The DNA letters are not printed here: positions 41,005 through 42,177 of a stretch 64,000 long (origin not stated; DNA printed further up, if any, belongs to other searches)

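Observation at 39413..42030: CBASS-like operon with two paralogous SMODS nucleotidyltransferases flanking a 4-TM effector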

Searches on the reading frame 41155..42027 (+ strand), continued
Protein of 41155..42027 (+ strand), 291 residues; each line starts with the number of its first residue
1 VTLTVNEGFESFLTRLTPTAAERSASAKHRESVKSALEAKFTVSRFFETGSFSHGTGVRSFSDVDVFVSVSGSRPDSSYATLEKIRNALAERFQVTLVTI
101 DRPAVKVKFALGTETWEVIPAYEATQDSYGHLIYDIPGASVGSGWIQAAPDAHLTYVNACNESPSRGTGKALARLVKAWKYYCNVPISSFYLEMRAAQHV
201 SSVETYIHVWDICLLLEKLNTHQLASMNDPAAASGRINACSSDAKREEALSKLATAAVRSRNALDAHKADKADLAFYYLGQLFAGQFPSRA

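Call 59: find_encoding_contigs(protein=P0089, flank=4000, max_places=3)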
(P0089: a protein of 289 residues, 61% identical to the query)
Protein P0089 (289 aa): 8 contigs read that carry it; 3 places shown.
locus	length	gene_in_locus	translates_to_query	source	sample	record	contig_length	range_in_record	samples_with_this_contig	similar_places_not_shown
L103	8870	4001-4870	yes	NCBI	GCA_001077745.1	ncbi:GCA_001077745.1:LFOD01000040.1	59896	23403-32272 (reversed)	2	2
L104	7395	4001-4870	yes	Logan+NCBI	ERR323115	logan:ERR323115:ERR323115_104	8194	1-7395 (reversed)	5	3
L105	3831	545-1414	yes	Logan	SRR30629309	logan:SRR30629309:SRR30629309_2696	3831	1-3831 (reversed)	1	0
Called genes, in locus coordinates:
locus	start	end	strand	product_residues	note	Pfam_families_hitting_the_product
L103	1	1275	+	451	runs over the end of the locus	-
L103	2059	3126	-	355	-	-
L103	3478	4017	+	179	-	PF18186:SLATT_4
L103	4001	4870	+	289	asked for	PF18144:SMODS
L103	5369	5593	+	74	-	-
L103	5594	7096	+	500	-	PF01966:HD, PF13286:HD_assoc (weak)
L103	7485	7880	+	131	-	-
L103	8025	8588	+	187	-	PF01872:RibD_C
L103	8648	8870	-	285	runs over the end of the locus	PF02611:CDH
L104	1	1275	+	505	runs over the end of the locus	-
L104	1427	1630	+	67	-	-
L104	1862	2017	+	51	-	-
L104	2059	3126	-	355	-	-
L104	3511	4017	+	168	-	PF18186:SLATT_4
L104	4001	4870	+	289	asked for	PF18144:SMODS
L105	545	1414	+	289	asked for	PF18144:SMODS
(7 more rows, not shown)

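Call 60: find_encoding_contigs(protein=P0202, flank=4000, max_places=2)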
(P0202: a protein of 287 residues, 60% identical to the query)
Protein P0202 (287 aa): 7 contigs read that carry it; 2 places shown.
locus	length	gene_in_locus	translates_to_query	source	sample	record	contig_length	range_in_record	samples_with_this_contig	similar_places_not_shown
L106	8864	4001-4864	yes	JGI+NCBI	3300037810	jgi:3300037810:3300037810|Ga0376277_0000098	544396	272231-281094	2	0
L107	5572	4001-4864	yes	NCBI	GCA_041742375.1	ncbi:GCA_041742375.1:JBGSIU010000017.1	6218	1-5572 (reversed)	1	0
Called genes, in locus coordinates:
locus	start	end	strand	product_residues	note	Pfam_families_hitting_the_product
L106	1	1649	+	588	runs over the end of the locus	PF01555:N6_N4_Mtase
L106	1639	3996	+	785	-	PF00270:DEAD (weak), PF04851:ResIII, PF18766:SWI2_SNF2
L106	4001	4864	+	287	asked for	PF18144:SMODS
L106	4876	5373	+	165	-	PF18186:SLATT_4 (weak)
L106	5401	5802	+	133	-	-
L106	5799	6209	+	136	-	PF08570:DUF1761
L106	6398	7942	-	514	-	PF01326:PPDK_N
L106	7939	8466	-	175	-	-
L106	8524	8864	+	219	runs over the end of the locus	PF08713:DNA_alkylation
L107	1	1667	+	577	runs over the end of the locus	PF01555:N6_N4_Mtase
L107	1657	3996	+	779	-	PF00270:DEAD (faint), PF04851:ResIII, PF18766:SWI2_SNF2 (weak)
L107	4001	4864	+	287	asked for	PF18144:SMODS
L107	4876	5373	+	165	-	PF18186:SLATT_4 (weak)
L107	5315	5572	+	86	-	?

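Call 61: find_encoding_contigs(protein=P0174, flank=4000, max_places=2)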
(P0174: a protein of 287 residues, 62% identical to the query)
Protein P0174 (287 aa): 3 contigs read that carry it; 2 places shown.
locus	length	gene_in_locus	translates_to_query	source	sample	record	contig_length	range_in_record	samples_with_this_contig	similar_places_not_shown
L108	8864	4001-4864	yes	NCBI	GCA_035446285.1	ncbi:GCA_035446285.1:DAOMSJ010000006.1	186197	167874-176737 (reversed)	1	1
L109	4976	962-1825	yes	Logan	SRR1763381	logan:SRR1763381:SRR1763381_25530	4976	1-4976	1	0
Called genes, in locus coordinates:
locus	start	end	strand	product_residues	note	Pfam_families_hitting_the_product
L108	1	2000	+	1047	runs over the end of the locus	PF04851:ResIII, PF00270:DEAD (weak), PF18766:SWI2_SNF2 (faint)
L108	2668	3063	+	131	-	PF24250:HVO_2718 (faint), PF12844:HTH_19, PF13443:HTH_26 (weak), PF13560:HTH_31, PF01381:HTH_3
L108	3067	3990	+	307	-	PF06114:Peptidase_M78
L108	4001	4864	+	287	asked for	PF18144:SMODS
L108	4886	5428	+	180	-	PF18186:SLATT_4 (weak)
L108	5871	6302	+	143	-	PF00376:MerR, PF13411:MerR_1, PF09278:MerR-DNA-bind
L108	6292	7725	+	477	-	PF01134:GIDA (faint), PF07992:Pyr_redox_2, PF12831:FAD_oxidored (faint), PF13738:Pyr_redox_3 (weak), PF00070:Pyr_redox, PF02852:Pyr_redox_dim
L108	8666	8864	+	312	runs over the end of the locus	-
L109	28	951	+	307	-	PF06114:Peptidase_M78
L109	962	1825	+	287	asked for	PF18144:SMODS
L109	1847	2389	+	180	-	PF18186:SLATT_4 (weak)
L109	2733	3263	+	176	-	PF00376:MerR, PF13411:MerR_1, PF09278:MerR-DNA-bind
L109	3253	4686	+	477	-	PF01134:GIDA (faint), PF07992:Pyr_redox_2, PF12831:FAD_oxidored (faint), PF13738:Pyr_redox_3 (weak), PF00070:Pyr_redox, PF02852:Pyr_redox_dim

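Call 62: find_encoding_contigs(protein=P0153, flank=4000, max_places=3)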
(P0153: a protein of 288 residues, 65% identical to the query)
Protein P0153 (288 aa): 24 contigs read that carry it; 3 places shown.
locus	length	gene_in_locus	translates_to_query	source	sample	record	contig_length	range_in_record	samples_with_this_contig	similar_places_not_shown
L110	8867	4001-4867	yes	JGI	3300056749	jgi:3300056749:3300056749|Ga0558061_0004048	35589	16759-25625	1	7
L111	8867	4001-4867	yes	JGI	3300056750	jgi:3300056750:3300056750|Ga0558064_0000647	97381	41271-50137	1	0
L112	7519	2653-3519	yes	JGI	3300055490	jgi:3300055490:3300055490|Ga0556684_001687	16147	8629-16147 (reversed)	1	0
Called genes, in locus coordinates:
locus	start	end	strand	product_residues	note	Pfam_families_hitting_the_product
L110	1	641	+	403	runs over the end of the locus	PF19583:ODP, PF00258:Flavodoxin_1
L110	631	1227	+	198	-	PF01613:Flavin_Reduct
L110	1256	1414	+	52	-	PF00301:Rubredoxin, PF21349:RUBY_RBDX (faint)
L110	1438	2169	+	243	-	PF00037:Fer4 (weak), PF12837:Fer4_6, PF13187:Fer4_9 (weak), PF13237:Fer4_10, PF14697:Fer4_21 (weak), PF12838:Fer4_7 (weak), PF27217:AF_0155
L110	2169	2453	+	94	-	-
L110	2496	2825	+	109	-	PF07883:Cupin_2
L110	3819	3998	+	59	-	-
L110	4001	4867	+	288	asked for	PF18144:SMODS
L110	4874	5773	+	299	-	PF18159:S_4TM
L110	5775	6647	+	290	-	PF18144:SMODS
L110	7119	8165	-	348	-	-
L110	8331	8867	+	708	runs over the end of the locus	-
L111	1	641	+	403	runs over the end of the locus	PF19583:ODP, PF00258:Flavodoxin_1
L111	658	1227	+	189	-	PF01613:Flavin_Reduct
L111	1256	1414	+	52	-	PF00301:Rubredoxin, PF21349:RUBY_RBDX (faint)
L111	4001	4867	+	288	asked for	PF18144:SMODS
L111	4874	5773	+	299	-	PF18159:S_4TM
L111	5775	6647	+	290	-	PF18144:SMODS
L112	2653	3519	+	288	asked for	PF18144:SMODS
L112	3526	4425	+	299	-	PF18159:S_4TM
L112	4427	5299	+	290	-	PF18144:SMODS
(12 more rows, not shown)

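Call 63: find_related_loci(query=A2, collection=viral_contigs, flank=4000)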
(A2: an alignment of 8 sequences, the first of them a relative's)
Query A2 (292 aa) in viral_contigs; peptide patterns used: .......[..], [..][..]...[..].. (x = any residue, [..] = any of these).
21 stretches matched a pattern, but none encodes a relative of the query by tblastn (E <= 1e-3).

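Call 66: find_homologous_proteins(query=P0123, max_evalue=1e-15)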
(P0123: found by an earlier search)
Query P0123 (292 aa): 146 proteins with E <= 1e-15 among 8000 candidates; the best 120 are listed.
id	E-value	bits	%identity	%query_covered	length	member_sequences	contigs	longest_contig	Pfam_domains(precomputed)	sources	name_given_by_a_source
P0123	2.6e-195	665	100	100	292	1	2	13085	PF18159.7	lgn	-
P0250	5.5e-95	336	54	94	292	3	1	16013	PF18159.7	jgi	jgi:hypothetical protein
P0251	6.1e-95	336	53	99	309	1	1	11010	PF18159.7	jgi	jgi:SMODS-associating 4TM effector domain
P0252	1.5e-94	335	52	96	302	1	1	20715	PF18159.7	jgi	jgi:SMODS-associating 4TM effector domain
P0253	9.8e-94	332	51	96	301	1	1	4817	PF18159.7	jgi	jgi:hypothetical protein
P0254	2.3e-93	331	53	94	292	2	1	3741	PF18159.7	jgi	jgi:hypothetical protein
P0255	5.0e-93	330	52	96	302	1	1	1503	PF18159.7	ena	-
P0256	6.3e-93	329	51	98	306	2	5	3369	PF18159.7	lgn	-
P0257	2.9e-92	327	51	99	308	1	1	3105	PF18159.7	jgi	jgi:hypothetical protein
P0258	1.4e-91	325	53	96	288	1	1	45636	PF18159.7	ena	-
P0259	2.4e-91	324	52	96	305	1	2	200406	PF18159.7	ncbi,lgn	-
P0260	2.7e-91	324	52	99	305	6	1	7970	PF18159.7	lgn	-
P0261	4.5e-91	323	53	94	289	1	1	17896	PF18159.7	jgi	jgi:hypothetical protein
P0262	5.7e-91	323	52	95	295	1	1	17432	PF18159.7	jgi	jgi:hypothetical protein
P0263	1.0e-90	322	53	97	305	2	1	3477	PF18159.7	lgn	-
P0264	6.4e-90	319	53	96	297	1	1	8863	PF18159.7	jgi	jgi:SMODS-associating 4TM effector domain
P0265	7.9e-90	319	53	95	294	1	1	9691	PF18159.7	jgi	jgi:hypothetical protein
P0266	3.6e-89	317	55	95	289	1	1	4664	PF18159.7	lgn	-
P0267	3.7e-89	317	50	98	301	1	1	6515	PF18159.7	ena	-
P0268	8.1e-89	316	50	98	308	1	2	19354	PF18159.7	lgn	-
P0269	8.7e-89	316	53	95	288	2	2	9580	PF18159.7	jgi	jgi:hypothetical protein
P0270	2.6e-88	314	54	95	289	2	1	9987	PF18159.7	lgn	-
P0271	2.9e-87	311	51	96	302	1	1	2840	PF18159.7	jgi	jgi:hypothetical protein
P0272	4.3e-87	310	51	96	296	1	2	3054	PF18159.7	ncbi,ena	-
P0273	6.7e-87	309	50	98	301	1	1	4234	PF18159.7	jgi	jgi:hypothetical protein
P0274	7.7e-87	309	50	99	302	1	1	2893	PF18159.7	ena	-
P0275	1.4e-86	308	51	96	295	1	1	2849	PF18159.7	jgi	jgi:hypothetical protein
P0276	1.8e-86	308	49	98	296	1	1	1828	PF18159.7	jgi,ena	-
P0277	2.0e-86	308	52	96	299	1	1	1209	PF18159.7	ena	-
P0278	2.3e-86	308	50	99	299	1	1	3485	PF18159.7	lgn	-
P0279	2.8e-86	307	51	95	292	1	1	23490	PF18159.7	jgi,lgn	jgi:hypothetical protein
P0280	3.5e-86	307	50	94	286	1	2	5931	PF18159.7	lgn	-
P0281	3.7e-86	307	50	98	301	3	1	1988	PF18159.7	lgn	-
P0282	4.2e-86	307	53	94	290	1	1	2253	PF18159.7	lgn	-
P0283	5.7e-86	306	50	98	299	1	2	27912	PF18159.7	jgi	jgi:hypothetical protein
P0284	1.3e-85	305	49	97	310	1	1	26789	PF18159.7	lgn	-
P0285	1.4e-85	305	49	96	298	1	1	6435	PF18159.7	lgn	-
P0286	2.9e-85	304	48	98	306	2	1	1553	PF18159.7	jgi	jgi:hypothetical protein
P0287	5.0e-85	303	50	98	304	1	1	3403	PF18159.7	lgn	-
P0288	5.2e-85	303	49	97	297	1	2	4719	PF18159.7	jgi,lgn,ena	-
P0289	5.5e-85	303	49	95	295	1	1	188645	PF18159.7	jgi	jgi:hypothetical protein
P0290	1.2e-84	302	49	96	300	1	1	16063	PF18159.7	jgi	jgi:hypothetical protein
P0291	1.7e-84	302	51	96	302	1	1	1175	PF18159.7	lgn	-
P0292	2.8e-84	301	51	97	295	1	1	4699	PF18159.7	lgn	-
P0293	3.7e-84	300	51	94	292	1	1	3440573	PF18159.7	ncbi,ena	-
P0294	2.7e-83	298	50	96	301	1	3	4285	PF18159.7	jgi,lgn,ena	-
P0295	3.1e-83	297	50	96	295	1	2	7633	PF18159.7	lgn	-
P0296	1.9e-82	295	50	97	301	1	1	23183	PF18159.7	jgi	jgi:hypothetical protein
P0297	2.8e-82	294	51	95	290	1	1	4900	PF18159.7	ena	-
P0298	3.1e-82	294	50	95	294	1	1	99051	PF18159.7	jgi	jgi:SMODS-associating 4TM effector domain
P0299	4.0e-82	294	49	99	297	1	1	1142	PF18159.7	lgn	-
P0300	8.7e-82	293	47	100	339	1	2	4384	PF18159.7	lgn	-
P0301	9.8e-82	292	49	95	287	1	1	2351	PF18159.7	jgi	jgi:SMODS-associating 4TM effector domain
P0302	1.5e-81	292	48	96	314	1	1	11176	PF18159.7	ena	-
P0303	2.4e-81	291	49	98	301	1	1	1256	PF18159.7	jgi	jgi:hypothetical protein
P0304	3.1e-81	291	49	96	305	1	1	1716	PF18159.7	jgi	jgi:hypothetical protein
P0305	3.5e-81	291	49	96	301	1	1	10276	PF18159.7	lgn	-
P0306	4.2e-81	290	50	99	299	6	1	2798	PF18159.7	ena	-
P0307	5.5e-81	290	49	95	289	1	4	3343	PF18159.7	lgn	-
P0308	1.1e-80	289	49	98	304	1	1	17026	PF18159.7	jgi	jgi:hypothetical protein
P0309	1.3e-80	289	49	97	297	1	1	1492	PF18159.7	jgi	jgi:hypothetical protein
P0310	1.6e-80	288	49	95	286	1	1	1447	PF18159.7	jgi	jgi:hypothetical protein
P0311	2.0e-80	288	49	95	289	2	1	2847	PF18159.7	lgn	-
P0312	4.8e-80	287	48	100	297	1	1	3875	PF18159.7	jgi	jgi:hypothetical protein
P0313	6.7e-80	286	47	99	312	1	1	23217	PF18159.7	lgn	-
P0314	9.6e-80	286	49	95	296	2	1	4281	PF18159.7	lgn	-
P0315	1.6e-79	285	49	96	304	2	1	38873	PF18159.7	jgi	jgi:hypothetical protein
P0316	1.6e-79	285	49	96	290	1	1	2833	PF18159.7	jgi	jgi:hypothetical protein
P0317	1.7e-79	285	50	97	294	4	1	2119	PF18159.7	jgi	jgi:hypothetical protein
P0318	1.8e-79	285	47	100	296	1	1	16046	PF18159.7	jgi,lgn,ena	-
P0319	6.4e-79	283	46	99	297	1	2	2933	PF18159.7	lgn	-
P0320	1.3e-78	282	49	98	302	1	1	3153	PF18159.7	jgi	jgi:hypothetical protein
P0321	1.7e-78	282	50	95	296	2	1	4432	PF18159.7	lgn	-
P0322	2.2e-78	281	48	97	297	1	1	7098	PF18159.7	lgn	-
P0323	2.9e-78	281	47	99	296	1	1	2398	PF18159.7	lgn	-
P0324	3.4e-78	281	50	73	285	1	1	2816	PF18159.7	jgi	jgi:hypothetical protein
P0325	9.9e-78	279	48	95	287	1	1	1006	PF18159.7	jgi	jgi:hypothetical protein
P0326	2.5e-77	278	51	95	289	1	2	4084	PF18159.7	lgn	-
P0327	2.6e-77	278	51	95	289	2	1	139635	PF18159.7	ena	-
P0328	2.9e-77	278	48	97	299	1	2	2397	PF18159.7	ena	-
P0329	3.0e-77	278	46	98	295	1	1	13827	PF18159.7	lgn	-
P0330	4.4e-77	277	47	97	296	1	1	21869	PF18159.7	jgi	jgi:SMODS-associating 4TM effector domain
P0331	1.7e-76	275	47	96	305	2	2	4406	PF18159.7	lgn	-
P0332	2.1e-76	275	49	95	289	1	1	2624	PF18159.7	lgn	-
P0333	2.8e-76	275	48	97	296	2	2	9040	PF18159.7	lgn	-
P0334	3.1e-76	274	47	99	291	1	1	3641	PF18159.7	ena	-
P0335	3.5e-76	274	47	97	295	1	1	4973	PF18159.7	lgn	-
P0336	3.8e-76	274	45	99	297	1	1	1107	PF18159.7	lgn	-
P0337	3.9e-76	274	47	99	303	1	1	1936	PF18159.7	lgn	-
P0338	1.4e-75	272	46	99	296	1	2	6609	PF18159.7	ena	-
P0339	2.0e-75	272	46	95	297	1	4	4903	PF18159.7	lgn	-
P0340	2.1e-75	272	47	97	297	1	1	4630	PF18159.7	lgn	-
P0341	2.3e-75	272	47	96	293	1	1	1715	PF18159.7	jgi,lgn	-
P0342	8.4e-75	270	46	93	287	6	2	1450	PF18159.7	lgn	-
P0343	9.7e-75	270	48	89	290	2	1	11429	PF18159.7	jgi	jgi:hypothetical protein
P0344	4.6e-74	267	45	97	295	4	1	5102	PF18159.7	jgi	jgi:hypothetical protein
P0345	5.2e-74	267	44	97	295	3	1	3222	PF18159.7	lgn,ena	-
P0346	6.0e-74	267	49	99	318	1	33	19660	PF18159.7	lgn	-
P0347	6.1e-74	267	46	97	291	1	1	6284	PF18159.7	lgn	-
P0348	2.3e-73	265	45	99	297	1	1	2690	PF18159.7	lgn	-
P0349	3.7e-73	264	47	95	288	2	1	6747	PF18159.7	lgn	-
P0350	3.8e-73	264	47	96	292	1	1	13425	PF18159.7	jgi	jgi:hypothetical protein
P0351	4.5e-73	264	45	97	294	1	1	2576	PF18159.7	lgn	-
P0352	7.4e-73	263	44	96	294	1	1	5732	PF18159.7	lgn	-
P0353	2.0e-72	262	45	95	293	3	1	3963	PF18159.7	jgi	jgi:hypothetical protein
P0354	2.9e-72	261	45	94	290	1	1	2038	PF18159.7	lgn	-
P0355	3.1e-72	261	45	100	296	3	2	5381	PF18159.7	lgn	-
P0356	5.2e-72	261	45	97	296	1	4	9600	PF18159.7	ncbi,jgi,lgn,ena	-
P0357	1.0e-71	260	46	95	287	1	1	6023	PF18159.7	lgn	-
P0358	1.9e-71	259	44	97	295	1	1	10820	PF18159.7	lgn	-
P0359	2.7e-71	258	48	96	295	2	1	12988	PF18159.7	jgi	jgi:hypothetical protein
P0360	3.6e-71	258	47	92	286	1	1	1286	PF18159.7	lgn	-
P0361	1.0e-70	256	45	95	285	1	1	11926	PF18159.7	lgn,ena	-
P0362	5.5e-70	254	48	91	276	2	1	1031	PF18159.7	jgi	jgi:hypothetical protein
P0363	9.6e-70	253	44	99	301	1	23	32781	PF18159.7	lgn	-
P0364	1.0e-69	253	48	95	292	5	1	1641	PF18159.7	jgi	-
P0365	4.0e-69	251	49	84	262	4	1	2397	PF18159.7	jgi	jgi:hypothetical protein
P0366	1.6e-68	249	45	95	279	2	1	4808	PF18159.7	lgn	-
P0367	2.7e-68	248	45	97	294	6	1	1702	PF18159.7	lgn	-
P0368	1.6e-67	246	49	79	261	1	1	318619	PF18159.7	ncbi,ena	-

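Call 67: find_encoding_contigs(protein=P0250, flank=3000, max_places=1)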
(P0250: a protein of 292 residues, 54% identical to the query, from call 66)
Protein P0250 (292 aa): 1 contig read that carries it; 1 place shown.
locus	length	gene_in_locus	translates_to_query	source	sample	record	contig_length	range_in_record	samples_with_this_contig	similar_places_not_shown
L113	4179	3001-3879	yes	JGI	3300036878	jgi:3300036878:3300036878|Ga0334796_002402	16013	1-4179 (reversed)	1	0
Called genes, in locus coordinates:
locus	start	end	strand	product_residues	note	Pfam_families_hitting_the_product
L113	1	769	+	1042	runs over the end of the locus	PF04313:HSDR_N, PF04851:ResIII, PF18766:SWI2_SNF2, PF22679:T1R_D3-like, PF11867:T1RH-like_C (weak)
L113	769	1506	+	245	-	PF01863:YgjP-like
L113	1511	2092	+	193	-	-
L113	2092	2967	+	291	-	PF18144:SMODS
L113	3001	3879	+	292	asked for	PF18159:S_4TM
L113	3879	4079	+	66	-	-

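Call 68: find_encoding_contigs(protein=P0258, flank=3000, max_places=1)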
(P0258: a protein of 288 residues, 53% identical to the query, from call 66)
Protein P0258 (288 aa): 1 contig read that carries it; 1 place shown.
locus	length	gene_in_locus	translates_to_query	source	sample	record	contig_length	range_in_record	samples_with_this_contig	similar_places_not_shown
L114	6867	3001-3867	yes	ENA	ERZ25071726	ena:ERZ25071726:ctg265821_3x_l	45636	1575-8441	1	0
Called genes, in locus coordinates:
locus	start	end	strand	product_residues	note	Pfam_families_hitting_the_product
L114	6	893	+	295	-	PF00004:AAA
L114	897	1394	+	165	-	PF27322:Cap8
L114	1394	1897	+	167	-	PF18173:bacHORMA_2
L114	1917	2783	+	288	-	PF18144:SMODS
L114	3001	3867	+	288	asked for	PF18159:S_4TM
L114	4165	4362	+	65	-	-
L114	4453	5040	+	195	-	-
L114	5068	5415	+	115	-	-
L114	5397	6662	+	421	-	-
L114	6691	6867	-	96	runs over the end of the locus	-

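Call 69: find_encoding_contigs(protein=P0289, flank=3000, max_places=1)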
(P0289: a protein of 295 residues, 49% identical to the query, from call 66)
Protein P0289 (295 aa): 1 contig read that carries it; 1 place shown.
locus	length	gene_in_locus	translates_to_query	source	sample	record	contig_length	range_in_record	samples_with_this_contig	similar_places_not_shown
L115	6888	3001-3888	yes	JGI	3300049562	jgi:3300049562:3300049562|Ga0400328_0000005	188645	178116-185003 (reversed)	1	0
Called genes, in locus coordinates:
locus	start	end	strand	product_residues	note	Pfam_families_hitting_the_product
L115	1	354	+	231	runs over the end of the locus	-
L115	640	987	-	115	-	-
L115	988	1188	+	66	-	-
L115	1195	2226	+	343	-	PF01244:Peptidase_M19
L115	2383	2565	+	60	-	-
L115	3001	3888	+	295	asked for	PF18159:S_4TM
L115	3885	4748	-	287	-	PF18144:SMODS, PF01909:NTP_transf_2 (weak)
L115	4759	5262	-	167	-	PF18173:bacHORMA_2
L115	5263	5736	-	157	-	PF27322:Cap8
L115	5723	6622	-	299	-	PF13481:AAA_25 (weak), PF13191:AAA_16 (faint), PF13401:AAA_22 (faint), PF00004:AAA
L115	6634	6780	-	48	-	-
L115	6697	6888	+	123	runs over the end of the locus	PF12844:HTH_19 (weak), PF13560:HTH_31, PF01381:HTH_3, PF13413:HTH_25 (weak)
